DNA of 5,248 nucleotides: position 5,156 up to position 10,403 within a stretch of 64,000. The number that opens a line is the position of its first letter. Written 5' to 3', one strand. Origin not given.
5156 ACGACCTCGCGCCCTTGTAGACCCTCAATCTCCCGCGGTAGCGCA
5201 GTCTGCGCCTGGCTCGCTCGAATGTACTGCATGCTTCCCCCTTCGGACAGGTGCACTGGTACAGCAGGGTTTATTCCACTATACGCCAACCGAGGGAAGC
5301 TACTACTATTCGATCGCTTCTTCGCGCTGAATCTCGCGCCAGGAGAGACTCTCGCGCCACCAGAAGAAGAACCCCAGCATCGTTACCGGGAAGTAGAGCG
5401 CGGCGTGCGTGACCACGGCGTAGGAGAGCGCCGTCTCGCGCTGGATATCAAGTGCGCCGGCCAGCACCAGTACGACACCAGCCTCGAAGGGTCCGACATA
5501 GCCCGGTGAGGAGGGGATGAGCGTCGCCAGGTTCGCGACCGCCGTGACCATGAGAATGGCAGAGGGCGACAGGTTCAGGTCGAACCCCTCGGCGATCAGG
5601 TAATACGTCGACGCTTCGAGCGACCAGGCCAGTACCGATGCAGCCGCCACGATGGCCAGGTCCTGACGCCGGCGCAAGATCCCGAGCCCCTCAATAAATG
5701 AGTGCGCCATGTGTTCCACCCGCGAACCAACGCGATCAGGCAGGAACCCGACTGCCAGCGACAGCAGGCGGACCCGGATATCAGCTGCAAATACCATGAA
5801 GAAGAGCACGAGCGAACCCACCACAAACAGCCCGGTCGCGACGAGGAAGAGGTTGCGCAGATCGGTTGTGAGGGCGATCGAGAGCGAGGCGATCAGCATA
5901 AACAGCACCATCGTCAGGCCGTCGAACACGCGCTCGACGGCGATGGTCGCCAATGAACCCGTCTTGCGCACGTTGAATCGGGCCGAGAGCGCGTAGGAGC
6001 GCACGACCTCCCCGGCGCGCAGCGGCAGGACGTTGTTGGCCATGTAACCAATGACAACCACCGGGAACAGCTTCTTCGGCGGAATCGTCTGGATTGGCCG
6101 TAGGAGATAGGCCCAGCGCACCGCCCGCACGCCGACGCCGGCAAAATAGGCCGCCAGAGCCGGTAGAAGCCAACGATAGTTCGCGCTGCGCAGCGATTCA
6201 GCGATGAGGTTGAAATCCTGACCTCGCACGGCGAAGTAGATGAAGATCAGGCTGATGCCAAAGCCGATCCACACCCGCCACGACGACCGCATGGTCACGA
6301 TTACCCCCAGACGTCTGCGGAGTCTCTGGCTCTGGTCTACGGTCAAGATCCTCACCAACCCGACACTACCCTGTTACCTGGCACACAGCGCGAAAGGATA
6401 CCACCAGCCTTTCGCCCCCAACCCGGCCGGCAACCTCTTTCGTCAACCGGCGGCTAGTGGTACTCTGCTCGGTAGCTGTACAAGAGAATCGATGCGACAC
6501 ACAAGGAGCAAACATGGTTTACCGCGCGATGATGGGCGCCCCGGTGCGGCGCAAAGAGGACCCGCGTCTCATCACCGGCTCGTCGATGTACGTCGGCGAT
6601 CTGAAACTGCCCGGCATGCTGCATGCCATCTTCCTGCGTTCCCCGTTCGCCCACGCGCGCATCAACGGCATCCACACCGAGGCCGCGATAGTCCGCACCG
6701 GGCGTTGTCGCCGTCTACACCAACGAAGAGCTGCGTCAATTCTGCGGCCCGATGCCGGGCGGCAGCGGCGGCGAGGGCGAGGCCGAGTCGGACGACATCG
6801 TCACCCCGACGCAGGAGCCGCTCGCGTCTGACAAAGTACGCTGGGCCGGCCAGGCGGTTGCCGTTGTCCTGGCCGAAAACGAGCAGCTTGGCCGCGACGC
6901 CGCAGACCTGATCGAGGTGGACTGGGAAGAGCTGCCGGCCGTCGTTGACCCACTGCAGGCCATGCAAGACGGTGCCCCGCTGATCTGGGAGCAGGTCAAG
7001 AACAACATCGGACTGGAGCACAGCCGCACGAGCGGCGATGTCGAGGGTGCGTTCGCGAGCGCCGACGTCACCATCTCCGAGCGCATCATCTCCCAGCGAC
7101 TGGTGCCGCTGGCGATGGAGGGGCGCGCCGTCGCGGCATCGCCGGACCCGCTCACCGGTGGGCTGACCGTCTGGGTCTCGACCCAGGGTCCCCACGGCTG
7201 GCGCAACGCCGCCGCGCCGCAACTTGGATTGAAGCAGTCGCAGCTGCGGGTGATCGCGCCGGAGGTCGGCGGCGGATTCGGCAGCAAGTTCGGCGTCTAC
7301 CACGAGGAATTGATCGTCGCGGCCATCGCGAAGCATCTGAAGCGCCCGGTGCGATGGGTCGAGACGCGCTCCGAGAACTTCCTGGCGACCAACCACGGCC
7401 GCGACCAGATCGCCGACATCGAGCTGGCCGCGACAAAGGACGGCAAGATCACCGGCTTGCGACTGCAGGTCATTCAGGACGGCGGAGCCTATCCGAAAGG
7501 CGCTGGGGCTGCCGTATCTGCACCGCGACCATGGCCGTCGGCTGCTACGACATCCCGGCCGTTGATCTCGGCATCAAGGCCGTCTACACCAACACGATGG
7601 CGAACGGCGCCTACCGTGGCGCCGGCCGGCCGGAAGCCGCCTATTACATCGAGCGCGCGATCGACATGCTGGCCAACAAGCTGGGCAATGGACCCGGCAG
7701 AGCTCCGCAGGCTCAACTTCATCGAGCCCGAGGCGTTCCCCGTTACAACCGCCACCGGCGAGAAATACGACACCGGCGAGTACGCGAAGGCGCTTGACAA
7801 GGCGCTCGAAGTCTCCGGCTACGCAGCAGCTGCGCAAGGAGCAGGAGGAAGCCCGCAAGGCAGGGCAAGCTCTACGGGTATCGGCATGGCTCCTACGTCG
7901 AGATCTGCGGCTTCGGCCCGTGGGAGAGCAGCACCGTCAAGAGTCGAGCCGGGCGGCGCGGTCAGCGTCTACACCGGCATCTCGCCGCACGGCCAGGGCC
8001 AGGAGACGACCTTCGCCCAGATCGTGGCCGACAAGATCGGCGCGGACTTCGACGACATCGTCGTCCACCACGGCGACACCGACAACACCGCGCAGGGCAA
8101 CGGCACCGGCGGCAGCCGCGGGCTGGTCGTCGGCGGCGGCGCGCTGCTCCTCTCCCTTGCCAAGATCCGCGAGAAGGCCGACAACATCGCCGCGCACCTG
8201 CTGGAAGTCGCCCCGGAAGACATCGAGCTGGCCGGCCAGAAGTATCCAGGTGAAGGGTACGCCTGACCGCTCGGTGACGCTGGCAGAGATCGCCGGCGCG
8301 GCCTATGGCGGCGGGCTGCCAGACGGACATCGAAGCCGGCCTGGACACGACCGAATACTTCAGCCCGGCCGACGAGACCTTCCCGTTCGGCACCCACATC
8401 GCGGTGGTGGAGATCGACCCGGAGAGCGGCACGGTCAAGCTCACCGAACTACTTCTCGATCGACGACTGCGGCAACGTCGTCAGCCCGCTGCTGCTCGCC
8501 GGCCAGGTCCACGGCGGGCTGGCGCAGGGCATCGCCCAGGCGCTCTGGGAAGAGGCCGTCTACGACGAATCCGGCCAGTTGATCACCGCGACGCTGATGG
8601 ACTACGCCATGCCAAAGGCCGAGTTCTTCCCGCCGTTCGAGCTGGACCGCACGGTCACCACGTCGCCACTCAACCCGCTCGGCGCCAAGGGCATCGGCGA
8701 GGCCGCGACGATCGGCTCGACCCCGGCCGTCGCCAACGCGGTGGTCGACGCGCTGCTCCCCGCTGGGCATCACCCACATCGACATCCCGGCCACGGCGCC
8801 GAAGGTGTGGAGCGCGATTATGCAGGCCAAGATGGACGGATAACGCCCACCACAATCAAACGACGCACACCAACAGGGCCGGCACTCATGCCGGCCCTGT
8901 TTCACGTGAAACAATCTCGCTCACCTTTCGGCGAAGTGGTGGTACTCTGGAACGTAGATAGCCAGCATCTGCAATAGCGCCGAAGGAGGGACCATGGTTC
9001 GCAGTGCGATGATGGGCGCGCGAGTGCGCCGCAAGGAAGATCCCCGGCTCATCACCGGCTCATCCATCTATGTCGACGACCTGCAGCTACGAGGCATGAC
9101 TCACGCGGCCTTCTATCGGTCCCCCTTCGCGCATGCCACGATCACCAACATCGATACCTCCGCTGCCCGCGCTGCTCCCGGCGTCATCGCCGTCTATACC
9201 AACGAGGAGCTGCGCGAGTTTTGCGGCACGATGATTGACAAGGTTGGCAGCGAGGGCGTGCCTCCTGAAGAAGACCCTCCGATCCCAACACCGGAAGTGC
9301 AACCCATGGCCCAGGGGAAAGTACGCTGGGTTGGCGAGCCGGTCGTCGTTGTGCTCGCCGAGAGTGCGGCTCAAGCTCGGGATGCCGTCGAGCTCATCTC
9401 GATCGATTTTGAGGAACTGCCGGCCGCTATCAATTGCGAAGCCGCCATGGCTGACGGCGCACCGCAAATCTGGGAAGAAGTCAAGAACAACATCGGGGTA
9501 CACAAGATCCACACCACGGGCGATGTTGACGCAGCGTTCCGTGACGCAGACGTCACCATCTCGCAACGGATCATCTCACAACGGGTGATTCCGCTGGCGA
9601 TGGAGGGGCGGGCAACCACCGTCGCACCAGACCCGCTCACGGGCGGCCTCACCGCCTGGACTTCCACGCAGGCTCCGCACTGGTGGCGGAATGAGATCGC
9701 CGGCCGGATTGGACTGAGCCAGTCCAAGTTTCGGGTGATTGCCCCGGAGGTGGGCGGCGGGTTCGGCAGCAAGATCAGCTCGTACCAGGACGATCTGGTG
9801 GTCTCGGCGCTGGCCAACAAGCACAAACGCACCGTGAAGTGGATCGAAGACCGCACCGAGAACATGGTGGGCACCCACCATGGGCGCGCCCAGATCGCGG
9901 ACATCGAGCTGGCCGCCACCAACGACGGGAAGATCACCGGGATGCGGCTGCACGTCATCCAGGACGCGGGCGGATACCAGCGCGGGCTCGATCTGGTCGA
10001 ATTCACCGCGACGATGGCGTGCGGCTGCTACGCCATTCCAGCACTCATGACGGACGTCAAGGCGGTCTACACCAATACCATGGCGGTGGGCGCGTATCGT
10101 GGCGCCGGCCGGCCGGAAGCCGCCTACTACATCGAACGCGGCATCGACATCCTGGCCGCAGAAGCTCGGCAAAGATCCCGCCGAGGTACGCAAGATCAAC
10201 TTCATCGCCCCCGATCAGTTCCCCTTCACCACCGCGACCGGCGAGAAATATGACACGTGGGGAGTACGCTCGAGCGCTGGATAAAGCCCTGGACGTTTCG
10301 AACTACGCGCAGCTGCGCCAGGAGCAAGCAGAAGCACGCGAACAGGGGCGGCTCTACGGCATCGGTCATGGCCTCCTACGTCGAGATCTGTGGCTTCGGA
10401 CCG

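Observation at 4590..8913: Two perfect consensus parS sites 4.3 kb apart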

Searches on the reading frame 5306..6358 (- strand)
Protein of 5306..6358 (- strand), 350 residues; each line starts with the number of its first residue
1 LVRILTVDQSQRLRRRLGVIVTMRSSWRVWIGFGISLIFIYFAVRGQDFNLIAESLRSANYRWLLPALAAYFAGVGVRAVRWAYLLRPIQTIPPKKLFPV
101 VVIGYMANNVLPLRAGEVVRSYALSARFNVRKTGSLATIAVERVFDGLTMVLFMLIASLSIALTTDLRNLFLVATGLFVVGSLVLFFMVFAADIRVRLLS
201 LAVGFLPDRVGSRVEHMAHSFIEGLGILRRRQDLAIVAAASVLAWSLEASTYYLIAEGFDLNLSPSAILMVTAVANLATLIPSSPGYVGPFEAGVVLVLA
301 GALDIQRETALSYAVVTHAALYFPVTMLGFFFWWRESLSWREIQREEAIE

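Call 9: search_protein_families(library=pfam, proteins=[window:5306-6358:-])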
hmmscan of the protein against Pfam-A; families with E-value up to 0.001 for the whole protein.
window:5306-6358:- (350 aa): 1 family
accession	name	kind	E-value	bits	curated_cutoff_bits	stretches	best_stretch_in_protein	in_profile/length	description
PF03706.18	LPG_synthase_TM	-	1.4e-56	192.6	33.4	1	29-329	1-302/302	Lysylphosphatidylglycerol synthase TM region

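Call 15: find_encoding_contigs(protein=window:5306-6358:-, flank=10000, max_places=10)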
Protein window:5306-6358:- (350 aa): no gene with exactly this product is on record in the collection.

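Call 18: find_related_loci(query=window:5306-6358:-, collection=genome_contigs, flank=10000)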
Query window:5306-6358:- (350 aa) in genome_contigs; peptide patterns used: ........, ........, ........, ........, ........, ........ (x = any residue, [..] = any of these).
254 stretches matched a pattern; 189 encode a relative of the query (tblastn E <= 1e-3); the best 80 are kept; 80 distinct loci.
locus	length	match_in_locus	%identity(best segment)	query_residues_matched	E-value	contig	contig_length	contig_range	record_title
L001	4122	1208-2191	87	23-350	0e+0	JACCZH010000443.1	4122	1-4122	MAG: Chloroflexia bacterium isolate MGR_bin225 SD2897-2912_k127_3583179, whole genome shotgun sequence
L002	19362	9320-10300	66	22-349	9e-141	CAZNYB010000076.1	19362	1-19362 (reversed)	MAG TPA_asm: uncultured Thermomicrobiales bacterium isolate SRP334346_co1_182 genome assembly, contig: NODE_2454_length_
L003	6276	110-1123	64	4-349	3e-133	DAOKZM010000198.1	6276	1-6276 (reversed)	MAG TPA_asm: Thermomicrobiales bacterium isolate AMR_MDS_0050 NODE_4949_length_6276_cov_3.505385, whole genome shotgun s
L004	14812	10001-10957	63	21-340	2e-128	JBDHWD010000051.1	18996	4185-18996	MAG: Thermomicrobiales bacterium isolate AS-MICRO-3CA.275 NODE_13017_length_18996_cov_12.370384, whole genome shotgun se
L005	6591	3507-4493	63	18-347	5e-127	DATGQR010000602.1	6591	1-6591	MAG TPA_asm: Thermomicrobiales bacterium isolate SMAG_U10429 k141_404613, whole genome shotgun sequence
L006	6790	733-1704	59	20-345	3e-111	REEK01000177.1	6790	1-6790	MAG: Sphaerobacteraceae bacterium isolate PLM2.Bin26 NODE_15570_length_6790_cov_9.88805, whole genome shotgun sequence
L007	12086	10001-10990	55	26-350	8e-110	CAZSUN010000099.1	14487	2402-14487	MAG TPA_asm: uncultured Sphaerobacteraceae bacterium isolate SRP344714_co2_131 genome assembly, contig: NODE_10844_lengt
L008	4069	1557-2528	55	26-345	5e-111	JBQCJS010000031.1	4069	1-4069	MAG: Thermomicrobiales bacterium isolate bin998 k127_257088, whole genome shotgun sequence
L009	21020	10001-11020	53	15-345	6e-108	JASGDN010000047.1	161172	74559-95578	MAG: Thermomicrobiales bacterium isolate 4M006 JMF-2106-05-0004.bin.6_47, whole genome shotgun sequence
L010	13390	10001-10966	58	28-350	2e-107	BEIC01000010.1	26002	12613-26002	Bacterium HR26 DNA, contig: NODE_592_10, isolate: HRbin26, whole genome shotgun sequence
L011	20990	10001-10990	64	17-347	7e-132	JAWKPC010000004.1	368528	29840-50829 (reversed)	MAG: Thermomicrobiales bacterium isolate ABC1.20 ABC1.20.fa-4, whole genome shotgun sequence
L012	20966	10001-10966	58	28-350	6e-106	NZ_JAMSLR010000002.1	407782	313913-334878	Thermalbibacter longus strain CFH 74404 Scaffold2, whole genome shotgun sequence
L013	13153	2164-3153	53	26-350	1e-105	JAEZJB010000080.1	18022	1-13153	MAG: Chloroflexota bacterium isolate OH_CDB_214 k127_331521, whole genome shotgun sequence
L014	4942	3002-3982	54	26-347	1e-104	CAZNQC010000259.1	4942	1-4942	MAG TPA_asm: uncultured Sphaerobacteraceae bacterium isolate SRP344714_co1_164 genome assembly, contig: NODE_28503_lengt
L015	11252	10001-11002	50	10-345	1e-103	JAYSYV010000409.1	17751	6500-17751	MAG: Chloroflexota bacterium isolate GFS_13466 GFS_13466_408, whole genome shotgun sequence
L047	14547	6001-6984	77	20-347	6e-167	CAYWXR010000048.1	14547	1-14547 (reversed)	MAG TPA_asm: uncultured Thermomicrobiales bacterium isolate SRP268622_co1_373 genome assembly, contig: NODE_9402_length_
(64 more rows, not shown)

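Call 41: find_related_loci(query=window:5306-6358:-, collection=metagenome_contigs, flank=6000)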
Query window:5306-6358:- (350 aa) in metagenome_contigs; peptide patterns used: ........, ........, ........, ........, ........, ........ (x = any residue, [..] = any of these).
305 stretches matched a pattern; 183 encode a relative of the query (tblastn E <= 1e-3); the best 80 are kept; 80 distinct loci.
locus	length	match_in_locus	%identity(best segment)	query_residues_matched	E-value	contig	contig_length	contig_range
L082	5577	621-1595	68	26-349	2e-142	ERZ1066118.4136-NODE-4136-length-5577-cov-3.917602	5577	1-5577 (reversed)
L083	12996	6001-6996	67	18-348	5e-134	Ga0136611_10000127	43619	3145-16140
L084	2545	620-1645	63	8-347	1e-136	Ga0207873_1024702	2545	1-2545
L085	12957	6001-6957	63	21-340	2e-128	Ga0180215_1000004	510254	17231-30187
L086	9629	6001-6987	63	18-347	4e-127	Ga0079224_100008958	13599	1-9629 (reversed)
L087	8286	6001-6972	55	26-345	3e-111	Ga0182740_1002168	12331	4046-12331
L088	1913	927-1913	56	21-345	4e-116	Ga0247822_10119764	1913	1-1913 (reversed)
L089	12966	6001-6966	58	28-350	3e-106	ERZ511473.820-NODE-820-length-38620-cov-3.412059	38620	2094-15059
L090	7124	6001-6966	58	28-350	3e-106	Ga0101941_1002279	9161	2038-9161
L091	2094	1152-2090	57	26-333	9e-111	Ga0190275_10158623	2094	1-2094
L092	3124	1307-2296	53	26-350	2e-105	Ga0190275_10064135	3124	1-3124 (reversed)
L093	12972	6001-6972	53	26-345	8e-102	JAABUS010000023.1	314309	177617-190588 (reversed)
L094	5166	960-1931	53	26-345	1e-101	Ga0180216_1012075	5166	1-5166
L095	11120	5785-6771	55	23-347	2e-101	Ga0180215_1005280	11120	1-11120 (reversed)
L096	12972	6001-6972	53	26-345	2e-101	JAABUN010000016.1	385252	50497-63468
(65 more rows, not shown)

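Call 73: search_protein_families(library=pfam, proteins=[L047:2241-3377:+, L047:1135-2127:+, L047:401-790:+, L047:3472-5787:-, L001:366-692:-])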
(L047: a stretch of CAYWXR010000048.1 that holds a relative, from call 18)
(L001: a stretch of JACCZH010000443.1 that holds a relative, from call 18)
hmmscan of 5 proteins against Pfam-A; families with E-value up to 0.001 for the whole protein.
L047:2241-3377:+ (378 aa): 2 families
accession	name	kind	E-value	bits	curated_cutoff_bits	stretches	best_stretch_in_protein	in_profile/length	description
PF04055.27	Radical_SAM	-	6.1e-22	79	29.5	1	39-197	2-165/166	Radical SAM superfamily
PF13353.11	Fer4_12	-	1.3e-05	25.9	22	1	42-159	13-131/137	4Fe-4S single cluster domain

L047:1135-2127:+ (330 aa): 1 family
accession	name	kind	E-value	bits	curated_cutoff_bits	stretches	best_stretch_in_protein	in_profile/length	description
PF02445.21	NadA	-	2e-116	388.7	27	1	35-325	2-295/295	Quinolinate synthetase A protein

L047:401-790:+ (129 aa): 0 families

L047:3472-5787:- (771 aa): 3 families
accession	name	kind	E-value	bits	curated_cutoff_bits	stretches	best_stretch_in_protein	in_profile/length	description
PF20256.3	MoCoBD_2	-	2.8e-81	273.6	27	1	427-699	1-280/283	Molybdopterin cofactor-binding domain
PF02738.23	MoCoBD_1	-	1e-79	267.6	27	1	158-400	3-244/244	Molybdopterin cofactor-binding domain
PF01315.27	Ald_Xan_dh_C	-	2.1e-28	99.3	31.3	1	21-140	1-110/110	Aldehyde oxidase and xanthine dehydrogenase, a/b hammerhead domain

L001:366-692:- (108 aa): 0 families

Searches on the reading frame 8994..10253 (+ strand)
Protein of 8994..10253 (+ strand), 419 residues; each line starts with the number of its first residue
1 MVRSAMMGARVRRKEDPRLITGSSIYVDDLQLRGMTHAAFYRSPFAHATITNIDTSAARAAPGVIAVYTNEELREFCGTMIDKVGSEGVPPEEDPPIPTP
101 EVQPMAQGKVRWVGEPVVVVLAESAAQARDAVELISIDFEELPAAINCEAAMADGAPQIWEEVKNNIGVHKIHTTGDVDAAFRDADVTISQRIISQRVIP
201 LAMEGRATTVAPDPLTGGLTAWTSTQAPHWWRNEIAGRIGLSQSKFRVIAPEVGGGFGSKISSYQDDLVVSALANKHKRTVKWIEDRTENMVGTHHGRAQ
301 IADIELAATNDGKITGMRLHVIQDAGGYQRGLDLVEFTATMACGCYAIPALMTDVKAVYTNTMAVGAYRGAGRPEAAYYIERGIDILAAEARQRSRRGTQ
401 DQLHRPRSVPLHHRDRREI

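Call 9: search_protein_families(library=pfam, proteins=[window:8994-10253:+])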
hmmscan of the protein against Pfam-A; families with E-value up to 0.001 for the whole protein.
window:8994-10253:+ (419 aa): 2 families
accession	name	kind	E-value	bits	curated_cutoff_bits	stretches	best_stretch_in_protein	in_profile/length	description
PF02738.23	MoCoBD_1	-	5.2e-68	229.2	27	1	162-390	4-231/244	Molybdopterin cofactor-binding domain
PF01315.27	Ald_Xan_dh_C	-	7.2e-26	91.1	31.3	1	21-143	1-110/110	Aldehyde oxidase and xanthine dehydrogenase, a/b hammerhead domain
